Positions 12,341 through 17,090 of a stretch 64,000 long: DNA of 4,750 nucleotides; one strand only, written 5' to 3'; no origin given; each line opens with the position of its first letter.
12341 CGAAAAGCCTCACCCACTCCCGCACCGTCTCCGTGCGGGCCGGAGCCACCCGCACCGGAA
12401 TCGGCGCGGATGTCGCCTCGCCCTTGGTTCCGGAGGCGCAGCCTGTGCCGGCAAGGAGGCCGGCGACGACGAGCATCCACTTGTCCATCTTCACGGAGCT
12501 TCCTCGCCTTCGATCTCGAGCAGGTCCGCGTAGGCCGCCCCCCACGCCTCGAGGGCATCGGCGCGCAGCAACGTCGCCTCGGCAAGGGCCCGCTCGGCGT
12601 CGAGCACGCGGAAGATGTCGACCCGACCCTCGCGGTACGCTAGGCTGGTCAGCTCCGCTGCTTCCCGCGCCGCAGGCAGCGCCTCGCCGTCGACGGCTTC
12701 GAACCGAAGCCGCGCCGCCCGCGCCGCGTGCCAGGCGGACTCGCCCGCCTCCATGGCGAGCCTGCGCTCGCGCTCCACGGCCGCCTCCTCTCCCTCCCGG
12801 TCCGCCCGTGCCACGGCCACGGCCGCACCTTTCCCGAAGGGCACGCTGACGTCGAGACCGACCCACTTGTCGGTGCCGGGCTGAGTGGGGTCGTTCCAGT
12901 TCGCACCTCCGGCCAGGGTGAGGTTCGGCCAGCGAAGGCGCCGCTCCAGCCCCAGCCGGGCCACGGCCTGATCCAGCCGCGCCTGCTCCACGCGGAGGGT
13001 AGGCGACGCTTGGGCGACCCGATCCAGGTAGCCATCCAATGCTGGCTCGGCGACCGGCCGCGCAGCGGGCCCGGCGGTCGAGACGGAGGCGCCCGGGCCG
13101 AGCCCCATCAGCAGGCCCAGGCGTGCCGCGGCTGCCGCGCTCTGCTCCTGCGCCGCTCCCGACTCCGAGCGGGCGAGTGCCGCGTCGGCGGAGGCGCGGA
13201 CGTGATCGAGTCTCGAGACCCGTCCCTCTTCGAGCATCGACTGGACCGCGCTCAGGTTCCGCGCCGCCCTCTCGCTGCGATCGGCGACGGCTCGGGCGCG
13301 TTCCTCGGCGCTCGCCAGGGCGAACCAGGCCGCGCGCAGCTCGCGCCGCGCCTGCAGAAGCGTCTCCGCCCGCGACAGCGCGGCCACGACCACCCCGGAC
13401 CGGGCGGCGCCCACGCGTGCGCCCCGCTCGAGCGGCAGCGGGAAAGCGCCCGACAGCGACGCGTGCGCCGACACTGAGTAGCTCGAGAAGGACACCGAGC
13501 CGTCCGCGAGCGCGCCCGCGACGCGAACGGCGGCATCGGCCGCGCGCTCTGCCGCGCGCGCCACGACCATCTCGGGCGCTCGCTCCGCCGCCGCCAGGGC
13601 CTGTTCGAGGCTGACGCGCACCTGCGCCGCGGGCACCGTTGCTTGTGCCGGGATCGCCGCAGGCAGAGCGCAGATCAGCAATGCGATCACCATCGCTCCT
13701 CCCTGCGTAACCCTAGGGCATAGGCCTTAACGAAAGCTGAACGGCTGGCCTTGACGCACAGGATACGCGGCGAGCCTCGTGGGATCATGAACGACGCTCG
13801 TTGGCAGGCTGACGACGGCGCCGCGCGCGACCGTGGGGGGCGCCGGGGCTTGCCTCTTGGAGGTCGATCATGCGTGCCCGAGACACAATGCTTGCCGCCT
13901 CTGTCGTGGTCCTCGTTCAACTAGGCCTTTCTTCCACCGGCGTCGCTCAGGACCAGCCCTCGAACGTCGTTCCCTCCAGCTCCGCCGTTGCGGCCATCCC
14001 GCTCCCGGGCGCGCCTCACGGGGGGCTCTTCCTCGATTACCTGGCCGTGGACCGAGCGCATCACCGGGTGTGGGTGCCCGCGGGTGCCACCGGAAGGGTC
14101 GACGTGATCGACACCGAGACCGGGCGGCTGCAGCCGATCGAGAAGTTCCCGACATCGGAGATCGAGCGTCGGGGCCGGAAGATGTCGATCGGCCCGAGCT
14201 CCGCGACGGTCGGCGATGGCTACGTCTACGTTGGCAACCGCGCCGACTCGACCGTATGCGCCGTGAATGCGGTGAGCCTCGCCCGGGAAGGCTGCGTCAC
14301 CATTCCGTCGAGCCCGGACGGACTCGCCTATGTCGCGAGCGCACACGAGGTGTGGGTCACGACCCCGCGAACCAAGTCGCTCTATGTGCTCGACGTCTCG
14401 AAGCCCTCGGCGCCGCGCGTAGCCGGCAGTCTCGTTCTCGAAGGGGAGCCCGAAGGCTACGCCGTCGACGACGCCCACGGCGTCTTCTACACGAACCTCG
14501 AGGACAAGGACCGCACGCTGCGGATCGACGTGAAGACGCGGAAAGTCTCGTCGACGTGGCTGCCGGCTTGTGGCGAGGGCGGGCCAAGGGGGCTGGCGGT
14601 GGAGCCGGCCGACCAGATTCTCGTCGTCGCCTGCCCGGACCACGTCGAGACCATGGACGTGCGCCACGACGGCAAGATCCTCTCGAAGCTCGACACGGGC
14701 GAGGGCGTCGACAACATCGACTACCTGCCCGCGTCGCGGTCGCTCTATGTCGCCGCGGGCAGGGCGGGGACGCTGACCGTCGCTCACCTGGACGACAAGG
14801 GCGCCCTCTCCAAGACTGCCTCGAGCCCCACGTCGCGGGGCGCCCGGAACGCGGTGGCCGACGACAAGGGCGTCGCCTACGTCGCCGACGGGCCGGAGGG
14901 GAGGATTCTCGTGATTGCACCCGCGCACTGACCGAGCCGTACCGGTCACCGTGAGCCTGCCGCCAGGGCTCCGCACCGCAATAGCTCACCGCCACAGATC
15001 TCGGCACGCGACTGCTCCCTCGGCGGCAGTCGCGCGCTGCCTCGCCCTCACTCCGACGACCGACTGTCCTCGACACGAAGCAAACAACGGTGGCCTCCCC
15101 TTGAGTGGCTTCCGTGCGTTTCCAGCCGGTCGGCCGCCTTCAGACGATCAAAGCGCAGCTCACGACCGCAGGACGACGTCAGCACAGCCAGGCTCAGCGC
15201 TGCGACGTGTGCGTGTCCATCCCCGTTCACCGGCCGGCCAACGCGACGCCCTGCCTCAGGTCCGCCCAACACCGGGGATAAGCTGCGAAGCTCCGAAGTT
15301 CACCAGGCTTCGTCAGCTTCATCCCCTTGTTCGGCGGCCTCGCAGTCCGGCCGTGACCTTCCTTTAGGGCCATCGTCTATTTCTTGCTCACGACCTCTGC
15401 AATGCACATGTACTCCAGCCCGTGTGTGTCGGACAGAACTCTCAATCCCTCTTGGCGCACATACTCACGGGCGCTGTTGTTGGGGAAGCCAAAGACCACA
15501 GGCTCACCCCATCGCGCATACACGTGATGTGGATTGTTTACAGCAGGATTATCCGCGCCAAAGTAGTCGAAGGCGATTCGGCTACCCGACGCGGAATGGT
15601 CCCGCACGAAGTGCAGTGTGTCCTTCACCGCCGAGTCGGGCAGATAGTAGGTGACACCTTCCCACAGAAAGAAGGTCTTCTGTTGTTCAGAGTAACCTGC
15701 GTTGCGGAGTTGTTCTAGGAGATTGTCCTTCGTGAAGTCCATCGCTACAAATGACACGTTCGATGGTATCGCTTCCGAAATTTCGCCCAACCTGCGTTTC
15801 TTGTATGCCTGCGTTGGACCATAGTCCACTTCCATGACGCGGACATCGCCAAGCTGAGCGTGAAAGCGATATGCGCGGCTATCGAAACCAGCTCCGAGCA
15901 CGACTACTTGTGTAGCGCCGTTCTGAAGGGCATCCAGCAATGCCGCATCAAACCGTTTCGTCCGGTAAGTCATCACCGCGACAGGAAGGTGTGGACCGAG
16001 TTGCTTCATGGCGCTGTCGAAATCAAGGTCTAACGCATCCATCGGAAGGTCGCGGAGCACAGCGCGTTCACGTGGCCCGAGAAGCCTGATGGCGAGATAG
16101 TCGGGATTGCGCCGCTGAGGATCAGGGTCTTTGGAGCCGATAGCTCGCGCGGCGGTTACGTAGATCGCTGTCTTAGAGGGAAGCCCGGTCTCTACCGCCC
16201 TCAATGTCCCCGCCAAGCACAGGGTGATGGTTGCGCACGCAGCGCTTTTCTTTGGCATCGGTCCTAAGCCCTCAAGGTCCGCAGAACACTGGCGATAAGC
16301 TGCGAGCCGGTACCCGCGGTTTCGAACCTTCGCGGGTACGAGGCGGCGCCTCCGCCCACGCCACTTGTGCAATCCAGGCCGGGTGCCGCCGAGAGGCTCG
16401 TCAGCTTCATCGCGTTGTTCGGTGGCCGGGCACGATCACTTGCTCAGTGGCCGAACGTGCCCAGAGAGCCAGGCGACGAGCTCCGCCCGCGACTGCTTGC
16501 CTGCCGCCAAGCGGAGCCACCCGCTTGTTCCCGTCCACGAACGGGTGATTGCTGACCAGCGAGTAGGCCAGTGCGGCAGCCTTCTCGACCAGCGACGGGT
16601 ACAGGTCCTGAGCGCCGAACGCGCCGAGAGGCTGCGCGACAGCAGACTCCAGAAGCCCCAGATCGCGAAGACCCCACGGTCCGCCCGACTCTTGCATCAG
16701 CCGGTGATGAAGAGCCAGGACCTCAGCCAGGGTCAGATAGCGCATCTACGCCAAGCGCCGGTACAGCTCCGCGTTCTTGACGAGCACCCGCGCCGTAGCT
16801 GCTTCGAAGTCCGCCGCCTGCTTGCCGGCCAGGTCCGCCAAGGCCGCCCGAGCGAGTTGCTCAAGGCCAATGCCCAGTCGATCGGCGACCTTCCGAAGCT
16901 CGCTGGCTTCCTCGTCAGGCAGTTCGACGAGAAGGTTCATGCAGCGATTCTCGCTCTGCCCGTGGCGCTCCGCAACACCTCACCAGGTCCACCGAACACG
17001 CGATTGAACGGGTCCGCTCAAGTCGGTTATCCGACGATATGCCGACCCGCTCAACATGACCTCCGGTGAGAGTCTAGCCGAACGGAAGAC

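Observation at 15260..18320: Complete integron whose integrase points into its own cassette array, with attI after the intI stop codon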

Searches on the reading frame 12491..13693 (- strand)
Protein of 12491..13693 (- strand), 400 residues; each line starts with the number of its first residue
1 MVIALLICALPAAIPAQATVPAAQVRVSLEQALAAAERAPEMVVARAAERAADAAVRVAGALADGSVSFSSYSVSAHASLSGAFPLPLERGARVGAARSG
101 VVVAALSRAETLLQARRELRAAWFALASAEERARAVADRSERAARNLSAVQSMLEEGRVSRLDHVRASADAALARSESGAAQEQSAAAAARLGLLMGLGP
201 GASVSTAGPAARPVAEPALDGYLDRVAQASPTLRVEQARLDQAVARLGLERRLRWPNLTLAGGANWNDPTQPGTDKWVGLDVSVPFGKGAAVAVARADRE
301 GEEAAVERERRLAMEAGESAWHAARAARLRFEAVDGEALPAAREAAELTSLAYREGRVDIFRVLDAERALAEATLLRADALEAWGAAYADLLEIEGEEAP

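Call 50: search_protein_families(library=pfam, proteins=[window:12491-13693:-], max_evalue=0.01)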
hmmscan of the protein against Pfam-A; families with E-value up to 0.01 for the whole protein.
window:12491-13693:- (400 aa): 1 family
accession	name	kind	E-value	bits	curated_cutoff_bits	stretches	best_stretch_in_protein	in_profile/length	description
PF02321.23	OEP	-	1.7e-30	106.7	22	2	220-393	2-184/187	Outer membrane efflux protein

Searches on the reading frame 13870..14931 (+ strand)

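Call 4: search_protein_families(library=ncbifam, proteins=[window:13870-14931:+])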
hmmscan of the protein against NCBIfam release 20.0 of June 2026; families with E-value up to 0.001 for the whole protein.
window:13870-14931:+ (353 aa): 3 families
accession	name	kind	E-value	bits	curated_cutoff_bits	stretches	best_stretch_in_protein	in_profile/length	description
TIGR03866.1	PQQ_ABC_repeats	subfamily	2.3e-13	49.9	287.3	1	116-252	10-140/310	PQQ-dependent catabolism-associated beta-propeller protein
TIGR02276.1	beta_rpt_yvtn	repeat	5.4e-06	26.3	27.85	0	116-154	3-41/42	beta-propeller repeat protein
NF052280.1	7_blade_YncE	equivalog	7e-05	21.8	400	0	120-308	90-287/338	7-bladed beta-propeller protein YncE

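Call 5: search_protein_families(library=pfam, proteins=[window:13870-14931:+])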
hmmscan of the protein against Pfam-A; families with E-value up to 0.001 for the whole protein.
window:13870-14931:+ (353 aa): 1 family
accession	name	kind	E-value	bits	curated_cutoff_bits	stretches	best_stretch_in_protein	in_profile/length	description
PF10282.15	Lactonase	-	0.00039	20.2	21.7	0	259-331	15-93/344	Lactonase, 7-bladed beta-propeller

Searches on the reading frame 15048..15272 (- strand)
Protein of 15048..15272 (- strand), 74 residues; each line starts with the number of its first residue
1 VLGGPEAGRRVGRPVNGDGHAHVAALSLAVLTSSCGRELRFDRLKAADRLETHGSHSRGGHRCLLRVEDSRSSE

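Call 4: search_protein_families(library=ncbifam, proteins=[window:15048-15272:-])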
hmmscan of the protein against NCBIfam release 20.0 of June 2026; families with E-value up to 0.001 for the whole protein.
window:15048-15272:- (74 aa): 0 families

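Call 5: search_protein_families(library=pfam, proteins=[window:15048-15272:-])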
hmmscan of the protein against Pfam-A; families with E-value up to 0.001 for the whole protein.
window:15048-15272:- (74 aa): 0 families

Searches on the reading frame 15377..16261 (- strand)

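Call 4: search_protein_families(library=ncbifam, proteins=[window:15377-16261:-])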
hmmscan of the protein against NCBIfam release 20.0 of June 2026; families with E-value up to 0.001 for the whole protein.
window:15377-16261:- (294 aa): 1 family
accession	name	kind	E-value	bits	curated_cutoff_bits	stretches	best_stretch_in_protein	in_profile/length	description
TIGR00027.1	mthyl_TIGR00027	subfamily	7.1e-57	192.8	93.55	1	29-279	1-248/259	SAM-dependent methyltransferase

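Call 5: search_protein_families(library=pfam, proteins=[window:15377-16261:-])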
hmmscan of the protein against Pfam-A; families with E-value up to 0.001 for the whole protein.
window:15377-16261:- (294 aa): 1 family
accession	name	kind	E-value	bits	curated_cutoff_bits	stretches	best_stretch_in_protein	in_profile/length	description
PF04072.20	LCM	-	4.7e-44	150.9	22.3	1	32-219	1-186/187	Leucine carboxyl methyltransferase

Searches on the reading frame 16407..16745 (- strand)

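Call 4: search_protein_families(library=ncbifam, proteins=[window:16407-16745:-])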
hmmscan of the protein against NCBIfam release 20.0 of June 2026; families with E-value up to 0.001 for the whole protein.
window:16407-16745:- (112 aa): 1 family
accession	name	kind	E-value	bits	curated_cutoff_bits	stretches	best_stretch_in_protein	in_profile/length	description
TIGR01550.1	DOC_P1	subfamily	6.7e-07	29.5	38.65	1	51-77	50-76/122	type II toxin-antitoxin system death-on-curing family toxin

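Call 5: search_protein_families(library=pfam, proteins=[window:16407-16745:-])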
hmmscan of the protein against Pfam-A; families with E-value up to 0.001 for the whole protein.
window:16407-16745:- (112 aa): 1 family
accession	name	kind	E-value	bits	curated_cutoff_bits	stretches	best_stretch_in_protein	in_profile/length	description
PF02661.23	Fic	-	4.5e-19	69.5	24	1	3-77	1-85/93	Fic/DOC family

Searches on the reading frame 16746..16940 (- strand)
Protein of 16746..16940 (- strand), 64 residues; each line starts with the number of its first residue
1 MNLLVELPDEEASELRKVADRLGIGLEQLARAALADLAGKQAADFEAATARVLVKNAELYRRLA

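Call 4: search_protein_families(library=ncbifam, proteins=[window:16746-16940:-])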
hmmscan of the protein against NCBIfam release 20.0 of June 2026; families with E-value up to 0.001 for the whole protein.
window:16746-16940:- (64 aa): 0 families

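Call 5: search_protein_families(library=pfam, proteins=[window:16746-16940:-])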
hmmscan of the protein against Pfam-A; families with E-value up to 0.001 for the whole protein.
window:16746-16940:- (64 aa): 0 families

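Call 56: search_protein_families(library=pfam, proteins=[window:16746-16940:-], max_evalue=5)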
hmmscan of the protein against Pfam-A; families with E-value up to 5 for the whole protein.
window:16746-16940:- (64 aa): 1 family
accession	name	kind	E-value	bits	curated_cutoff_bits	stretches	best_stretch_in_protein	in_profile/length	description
PF22513.2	FitA-like_RHH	-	0.079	13.4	27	1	7-37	8-38/39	Antitoxin FitA-like, ribbon-helix-helix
